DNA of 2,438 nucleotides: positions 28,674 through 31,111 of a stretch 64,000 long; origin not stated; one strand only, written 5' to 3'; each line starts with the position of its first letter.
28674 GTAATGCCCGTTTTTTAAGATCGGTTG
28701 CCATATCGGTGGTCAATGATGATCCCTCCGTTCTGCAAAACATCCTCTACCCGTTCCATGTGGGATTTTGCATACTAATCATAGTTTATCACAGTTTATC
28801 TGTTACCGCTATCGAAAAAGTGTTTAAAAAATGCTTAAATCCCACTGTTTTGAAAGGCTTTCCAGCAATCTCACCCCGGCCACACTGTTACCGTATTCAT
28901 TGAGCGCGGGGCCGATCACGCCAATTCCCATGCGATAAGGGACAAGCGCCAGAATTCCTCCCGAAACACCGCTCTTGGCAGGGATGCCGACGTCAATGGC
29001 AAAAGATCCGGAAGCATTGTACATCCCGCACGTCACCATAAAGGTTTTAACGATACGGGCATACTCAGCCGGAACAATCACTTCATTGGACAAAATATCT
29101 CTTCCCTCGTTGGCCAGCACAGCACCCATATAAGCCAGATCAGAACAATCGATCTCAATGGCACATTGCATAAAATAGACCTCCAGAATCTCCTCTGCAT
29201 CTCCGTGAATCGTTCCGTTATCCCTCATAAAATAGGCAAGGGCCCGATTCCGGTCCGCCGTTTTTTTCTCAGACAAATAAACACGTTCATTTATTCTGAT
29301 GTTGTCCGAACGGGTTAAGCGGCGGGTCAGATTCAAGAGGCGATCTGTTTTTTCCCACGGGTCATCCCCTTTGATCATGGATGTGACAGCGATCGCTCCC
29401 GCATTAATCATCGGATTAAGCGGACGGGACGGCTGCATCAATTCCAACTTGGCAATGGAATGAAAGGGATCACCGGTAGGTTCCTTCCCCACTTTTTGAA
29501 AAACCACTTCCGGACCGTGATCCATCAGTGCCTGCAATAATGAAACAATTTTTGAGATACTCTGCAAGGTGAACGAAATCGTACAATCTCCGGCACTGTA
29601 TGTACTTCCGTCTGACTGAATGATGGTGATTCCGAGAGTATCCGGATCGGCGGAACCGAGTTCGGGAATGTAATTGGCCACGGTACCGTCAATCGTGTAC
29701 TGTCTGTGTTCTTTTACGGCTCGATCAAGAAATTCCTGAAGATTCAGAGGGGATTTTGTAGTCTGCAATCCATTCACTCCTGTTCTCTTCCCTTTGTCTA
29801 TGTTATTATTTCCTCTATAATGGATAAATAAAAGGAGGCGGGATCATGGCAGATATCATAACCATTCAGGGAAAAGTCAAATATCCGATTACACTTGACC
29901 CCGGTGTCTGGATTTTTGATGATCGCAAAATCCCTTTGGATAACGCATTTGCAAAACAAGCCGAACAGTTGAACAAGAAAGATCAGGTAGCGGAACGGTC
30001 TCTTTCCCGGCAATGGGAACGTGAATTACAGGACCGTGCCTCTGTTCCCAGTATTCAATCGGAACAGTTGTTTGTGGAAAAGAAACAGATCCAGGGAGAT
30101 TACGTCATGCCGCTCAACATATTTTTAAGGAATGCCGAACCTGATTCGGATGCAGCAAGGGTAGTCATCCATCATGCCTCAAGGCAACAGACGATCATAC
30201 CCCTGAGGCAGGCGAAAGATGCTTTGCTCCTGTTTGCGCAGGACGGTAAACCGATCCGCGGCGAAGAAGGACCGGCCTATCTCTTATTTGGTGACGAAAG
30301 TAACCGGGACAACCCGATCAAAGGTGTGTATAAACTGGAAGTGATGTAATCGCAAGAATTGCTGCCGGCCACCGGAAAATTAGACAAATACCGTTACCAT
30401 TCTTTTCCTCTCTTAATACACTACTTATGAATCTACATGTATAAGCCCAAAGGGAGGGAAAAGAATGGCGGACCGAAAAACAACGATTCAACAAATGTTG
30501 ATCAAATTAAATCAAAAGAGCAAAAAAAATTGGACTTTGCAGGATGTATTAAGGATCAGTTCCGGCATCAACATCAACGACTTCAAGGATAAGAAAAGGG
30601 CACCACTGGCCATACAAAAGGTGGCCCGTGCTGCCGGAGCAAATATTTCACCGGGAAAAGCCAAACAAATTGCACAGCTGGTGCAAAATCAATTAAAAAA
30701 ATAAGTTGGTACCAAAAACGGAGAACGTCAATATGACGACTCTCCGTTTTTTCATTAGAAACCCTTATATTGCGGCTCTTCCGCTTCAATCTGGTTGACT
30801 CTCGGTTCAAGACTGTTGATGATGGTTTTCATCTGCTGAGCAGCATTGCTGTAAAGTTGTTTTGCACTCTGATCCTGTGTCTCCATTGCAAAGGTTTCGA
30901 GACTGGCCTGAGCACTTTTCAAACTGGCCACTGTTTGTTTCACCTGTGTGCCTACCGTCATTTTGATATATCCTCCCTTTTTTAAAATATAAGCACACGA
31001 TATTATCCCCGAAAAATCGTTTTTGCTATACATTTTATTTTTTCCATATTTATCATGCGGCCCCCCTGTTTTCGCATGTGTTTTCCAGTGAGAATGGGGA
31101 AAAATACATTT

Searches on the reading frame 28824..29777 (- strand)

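Call 12: search_protein_families(library=pfam, proteins=[window:28824-29777:-], max_evalue=0.01)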
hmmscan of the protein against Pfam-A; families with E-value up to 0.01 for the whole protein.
window:28824-29777:- (317 aa): 1 family
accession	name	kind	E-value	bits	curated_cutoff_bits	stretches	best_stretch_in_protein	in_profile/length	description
PF04960.20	Glutaminase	-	2.6e-116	388.2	27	1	31-317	1-286/286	Glutaminase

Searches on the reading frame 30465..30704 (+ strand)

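Call 12: search_protein_families(library=pfam, proteins=[window:30465-30704:+], max_evalue=0.01)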
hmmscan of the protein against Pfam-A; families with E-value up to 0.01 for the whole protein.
window:30465-30704:+ (79 aa): 1 family
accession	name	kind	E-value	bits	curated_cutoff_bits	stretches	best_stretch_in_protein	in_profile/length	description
PF14069.11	SpoVIF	-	0.00011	22.3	27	1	18-76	5-63/72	Stage VI sporulation protein F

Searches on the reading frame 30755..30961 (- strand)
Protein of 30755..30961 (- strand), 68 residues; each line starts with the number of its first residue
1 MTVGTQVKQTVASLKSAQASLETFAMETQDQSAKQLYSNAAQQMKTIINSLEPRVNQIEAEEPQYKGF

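Call 12: search_protein_families(library=pfam, proteins=[window:30755-30961:-], max_evalue=0.01)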
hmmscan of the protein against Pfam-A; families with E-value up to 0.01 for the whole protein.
window:30755-30961:- (68 aa): 1 family
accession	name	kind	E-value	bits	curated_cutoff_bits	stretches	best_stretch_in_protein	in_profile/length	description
PF07870.16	DUF1657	-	3.9e-24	84.7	27.7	1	7-55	1-49/49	Protein of unknown function (DUF1657)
